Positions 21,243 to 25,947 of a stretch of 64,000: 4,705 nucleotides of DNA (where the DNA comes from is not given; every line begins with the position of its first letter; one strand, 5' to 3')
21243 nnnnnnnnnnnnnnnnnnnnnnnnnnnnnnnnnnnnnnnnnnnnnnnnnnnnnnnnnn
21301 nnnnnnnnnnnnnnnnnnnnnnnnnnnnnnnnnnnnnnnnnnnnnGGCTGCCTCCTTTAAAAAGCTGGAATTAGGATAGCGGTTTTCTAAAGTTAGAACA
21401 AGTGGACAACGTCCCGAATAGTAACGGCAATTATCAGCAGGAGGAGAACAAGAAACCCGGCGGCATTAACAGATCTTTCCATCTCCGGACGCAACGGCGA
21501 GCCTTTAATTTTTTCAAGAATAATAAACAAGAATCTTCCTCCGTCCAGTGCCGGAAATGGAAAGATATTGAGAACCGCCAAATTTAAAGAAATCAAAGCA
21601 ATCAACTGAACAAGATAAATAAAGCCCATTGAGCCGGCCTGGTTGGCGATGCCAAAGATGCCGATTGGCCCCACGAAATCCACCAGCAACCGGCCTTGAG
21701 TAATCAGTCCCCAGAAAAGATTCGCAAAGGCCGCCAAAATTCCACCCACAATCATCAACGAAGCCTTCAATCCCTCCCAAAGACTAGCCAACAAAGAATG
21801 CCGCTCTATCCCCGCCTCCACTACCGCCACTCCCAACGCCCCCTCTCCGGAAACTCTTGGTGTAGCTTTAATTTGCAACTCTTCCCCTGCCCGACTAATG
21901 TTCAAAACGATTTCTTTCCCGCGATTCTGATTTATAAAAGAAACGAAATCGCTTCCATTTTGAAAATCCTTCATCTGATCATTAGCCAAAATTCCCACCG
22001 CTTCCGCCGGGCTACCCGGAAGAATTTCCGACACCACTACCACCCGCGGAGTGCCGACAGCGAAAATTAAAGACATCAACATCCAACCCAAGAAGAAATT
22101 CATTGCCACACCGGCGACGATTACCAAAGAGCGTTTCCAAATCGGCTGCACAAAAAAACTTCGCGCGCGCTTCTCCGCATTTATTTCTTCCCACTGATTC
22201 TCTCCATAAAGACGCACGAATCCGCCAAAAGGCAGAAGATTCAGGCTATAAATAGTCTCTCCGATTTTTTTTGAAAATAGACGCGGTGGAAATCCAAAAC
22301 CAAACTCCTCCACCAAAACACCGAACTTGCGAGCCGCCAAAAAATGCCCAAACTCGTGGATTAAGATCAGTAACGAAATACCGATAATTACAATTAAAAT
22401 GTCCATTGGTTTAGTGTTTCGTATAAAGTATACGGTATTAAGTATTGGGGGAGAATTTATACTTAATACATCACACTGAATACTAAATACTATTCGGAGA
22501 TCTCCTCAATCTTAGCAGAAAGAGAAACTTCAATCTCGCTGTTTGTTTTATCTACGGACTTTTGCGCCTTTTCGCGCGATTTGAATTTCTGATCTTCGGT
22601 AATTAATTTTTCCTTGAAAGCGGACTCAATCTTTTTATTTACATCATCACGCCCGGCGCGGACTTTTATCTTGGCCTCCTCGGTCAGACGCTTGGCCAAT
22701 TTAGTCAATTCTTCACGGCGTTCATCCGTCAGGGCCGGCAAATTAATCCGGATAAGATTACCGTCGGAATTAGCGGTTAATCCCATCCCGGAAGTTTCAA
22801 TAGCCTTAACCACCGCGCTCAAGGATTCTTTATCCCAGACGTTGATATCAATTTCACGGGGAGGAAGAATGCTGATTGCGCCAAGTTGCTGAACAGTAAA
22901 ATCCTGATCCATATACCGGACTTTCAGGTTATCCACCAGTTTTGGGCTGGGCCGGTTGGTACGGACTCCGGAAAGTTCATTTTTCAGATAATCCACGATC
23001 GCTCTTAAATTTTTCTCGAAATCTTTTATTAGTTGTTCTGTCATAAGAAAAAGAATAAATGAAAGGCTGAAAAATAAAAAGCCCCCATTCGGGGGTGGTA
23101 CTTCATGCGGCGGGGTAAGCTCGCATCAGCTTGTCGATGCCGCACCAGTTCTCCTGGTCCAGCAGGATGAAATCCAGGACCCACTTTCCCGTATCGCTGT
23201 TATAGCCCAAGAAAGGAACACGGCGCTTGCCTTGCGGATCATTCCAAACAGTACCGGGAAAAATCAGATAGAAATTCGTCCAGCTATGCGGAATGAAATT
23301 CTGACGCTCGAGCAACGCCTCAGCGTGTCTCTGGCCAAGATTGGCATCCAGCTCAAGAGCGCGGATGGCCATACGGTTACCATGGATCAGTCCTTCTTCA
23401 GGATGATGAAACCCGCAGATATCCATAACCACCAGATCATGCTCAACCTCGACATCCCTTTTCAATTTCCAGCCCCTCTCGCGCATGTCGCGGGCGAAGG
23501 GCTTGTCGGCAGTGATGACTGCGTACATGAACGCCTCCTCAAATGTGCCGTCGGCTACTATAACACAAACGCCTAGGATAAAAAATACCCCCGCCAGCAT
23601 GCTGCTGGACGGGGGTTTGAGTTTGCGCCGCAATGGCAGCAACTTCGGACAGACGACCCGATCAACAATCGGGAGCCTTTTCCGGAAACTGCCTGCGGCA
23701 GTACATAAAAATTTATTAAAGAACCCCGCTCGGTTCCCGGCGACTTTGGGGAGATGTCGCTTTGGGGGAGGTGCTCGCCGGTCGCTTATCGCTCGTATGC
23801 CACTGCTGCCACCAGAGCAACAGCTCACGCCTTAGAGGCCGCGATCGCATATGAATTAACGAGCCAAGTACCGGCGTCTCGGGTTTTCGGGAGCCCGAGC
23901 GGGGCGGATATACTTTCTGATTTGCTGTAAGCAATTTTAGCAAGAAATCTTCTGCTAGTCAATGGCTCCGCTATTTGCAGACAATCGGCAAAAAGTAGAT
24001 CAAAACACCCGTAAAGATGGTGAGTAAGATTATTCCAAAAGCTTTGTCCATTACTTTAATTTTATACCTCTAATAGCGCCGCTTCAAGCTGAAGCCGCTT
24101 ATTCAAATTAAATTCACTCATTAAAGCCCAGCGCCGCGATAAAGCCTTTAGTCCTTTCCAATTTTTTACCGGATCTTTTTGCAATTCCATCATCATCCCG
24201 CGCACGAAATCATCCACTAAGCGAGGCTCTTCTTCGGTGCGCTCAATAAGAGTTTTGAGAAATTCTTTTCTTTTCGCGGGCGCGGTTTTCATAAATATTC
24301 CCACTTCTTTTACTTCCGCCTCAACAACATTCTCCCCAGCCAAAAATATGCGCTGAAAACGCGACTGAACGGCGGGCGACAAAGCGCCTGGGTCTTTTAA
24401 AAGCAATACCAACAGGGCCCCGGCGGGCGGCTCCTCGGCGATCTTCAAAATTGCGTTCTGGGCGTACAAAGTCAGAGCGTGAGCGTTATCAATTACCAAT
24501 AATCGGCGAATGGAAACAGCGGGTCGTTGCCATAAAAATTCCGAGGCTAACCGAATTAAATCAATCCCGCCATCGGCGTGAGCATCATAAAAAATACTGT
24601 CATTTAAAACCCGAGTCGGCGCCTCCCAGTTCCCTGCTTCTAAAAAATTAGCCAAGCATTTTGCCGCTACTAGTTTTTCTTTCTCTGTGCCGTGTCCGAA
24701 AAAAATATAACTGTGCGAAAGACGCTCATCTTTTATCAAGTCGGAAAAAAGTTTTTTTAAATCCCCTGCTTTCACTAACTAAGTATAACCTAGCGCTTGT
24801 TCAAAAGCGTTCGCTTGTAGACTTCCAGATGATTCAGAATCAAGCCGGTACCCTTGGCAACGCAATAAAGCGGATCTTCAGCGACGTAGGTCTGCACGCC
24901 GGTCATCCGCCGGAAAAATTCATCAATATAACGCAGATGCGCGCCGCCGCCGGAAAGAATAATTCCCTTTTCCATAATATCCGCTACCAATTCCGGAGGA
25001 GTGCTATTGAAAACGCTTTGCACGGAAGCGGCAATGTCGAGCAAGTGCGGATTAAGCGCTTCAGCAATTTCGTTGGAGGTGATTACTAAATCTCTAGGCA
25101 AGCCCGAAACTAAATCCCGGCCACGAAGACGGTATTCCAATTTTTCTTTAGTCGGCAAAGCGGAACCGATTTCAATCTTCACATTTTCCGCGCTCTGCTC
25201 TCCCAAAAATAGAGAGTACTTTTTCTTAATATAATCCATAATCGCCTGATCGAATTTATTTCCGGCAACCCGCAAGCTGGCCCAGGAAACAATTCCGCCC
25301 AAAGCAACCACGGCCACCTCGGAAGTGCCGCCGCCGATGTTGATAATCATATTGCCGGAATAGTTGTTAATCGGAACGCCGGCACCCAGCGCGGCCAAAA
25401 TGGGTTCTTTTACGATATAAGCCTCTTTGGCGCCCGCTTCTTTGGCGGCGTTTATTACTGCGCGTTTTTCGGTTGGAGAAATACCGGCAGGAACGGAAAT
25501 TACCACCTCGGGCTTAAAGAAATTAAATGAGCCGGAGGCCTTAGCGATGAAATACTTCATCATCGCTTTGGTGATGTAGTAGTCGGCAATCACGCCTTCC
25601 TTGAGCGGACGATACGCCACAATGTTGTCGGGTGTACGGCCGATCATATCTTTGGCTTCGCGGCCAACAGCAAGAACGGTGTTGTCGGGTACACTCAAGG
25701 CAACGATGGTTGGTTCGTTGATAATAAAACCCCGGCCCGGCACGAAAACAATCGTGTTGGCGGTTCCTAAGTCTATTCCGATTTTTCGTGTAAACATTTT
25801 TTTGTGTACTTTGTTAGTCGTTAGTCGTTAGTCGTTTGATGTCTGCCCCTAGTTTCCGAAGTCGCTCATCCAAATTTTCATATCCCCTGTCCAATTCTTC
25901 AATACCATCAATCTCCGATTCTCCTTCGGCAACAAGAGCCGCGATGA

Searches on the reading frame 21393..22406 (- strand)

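Call 77: search_protein_families(library=pfam, proteins=[window:21393-22406:-], max_evalue=0.001)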
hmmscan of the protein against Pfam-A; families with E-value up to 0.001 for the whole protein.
window:21393-22406:- (337 aa): 1 family
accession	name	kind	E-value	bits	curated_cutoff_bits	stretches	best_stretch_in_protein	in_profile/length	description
PF02163.28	Peptidase_M50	-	5.6e-49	166.9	27.2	1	6-324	2-221/221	Peptidase family M50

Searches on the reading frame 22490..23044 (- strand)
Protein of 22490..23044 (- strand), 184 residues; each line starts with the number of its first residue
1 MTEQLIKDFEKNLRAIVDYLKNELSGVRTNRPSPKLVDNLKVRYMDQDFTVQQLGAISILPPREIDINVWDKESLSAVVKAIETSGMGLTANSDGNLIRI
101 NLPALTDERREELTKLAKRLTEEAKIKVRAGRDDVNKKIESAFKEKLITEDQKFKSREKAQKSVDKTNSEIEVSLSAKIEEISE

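Call 77: search_protein_families(library=pfam, proteins=[window:22490-23044:-], max_evalue=0.001)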
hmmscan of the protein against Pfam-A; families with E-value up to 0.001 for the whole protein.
window:22490-23044:- (184 aa): 1 family
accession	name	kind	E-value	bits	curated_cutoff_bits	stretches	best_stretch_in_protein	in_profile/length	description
PF01765.24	RRF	-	2.7e-44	151.3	29.7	1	20-182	1-163/164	Ribosome recycling factor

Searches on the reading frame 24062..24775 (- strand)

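Call 77: search_protein_families(library=pfam, proteins=[window:24062-24775:-], max_evalue=0.001)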
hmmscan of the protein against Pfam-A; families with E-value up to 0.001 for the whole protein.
window:24062-24775:- (237 aa): 1 family
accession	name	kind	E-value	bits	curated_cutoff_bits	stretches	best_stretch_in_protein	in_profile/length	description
PF13177.12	DNA_pol3_delta2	-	5e-17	62.8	27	1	6-145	5-157/161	DNA polymerase III, delta subunit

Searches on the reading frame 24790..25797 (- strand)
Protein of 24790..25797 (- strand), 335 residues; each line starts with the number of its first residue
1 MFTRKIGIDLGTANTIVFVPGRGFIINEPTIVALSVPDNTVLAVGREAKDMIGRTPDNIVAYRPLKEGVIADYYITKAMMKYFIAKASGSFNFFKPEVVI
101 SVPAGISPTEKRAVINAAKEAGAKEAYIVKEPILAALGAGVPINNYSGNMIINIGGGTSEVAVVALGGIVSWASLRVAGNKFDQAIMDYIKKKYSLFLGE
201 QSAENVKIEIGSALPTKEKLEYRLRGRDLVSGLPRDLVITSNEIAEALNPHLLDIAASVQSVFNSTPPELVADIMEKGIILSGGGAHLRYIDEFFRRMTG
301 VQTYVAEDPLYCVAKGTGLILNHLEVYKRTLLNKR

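Call 82: search_protein_families(library=pfam, proteins=[window:24790-25797:-], max_evalue=0.001)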
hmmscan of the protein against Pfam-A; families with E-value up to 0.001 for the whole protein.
window:24790-25797:- (335 aa): 5 families
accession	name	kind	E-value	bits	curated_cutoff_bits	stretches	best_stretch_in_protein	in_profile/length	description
PF06723.19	MreB_Mbl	-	1.1e-128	429.1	27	1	4-326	2-324/327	MreB/Mbl protein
PF00012.26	HSP70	-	1e-09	37.6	20.6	1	97-195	135-239/599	Hsp70 protein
PF14450.12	FtsA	-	1.3e-09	39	31.8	1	151-314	2-125/127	Cell division protein FtsA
PF00022.25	Actin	-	0.00028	20.1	27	1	56-194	56-191/410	Actin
PF06277.17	EutA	-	0.00075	18.9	27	0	131-202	124-202/475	Ethanolamine utilisation protein EutA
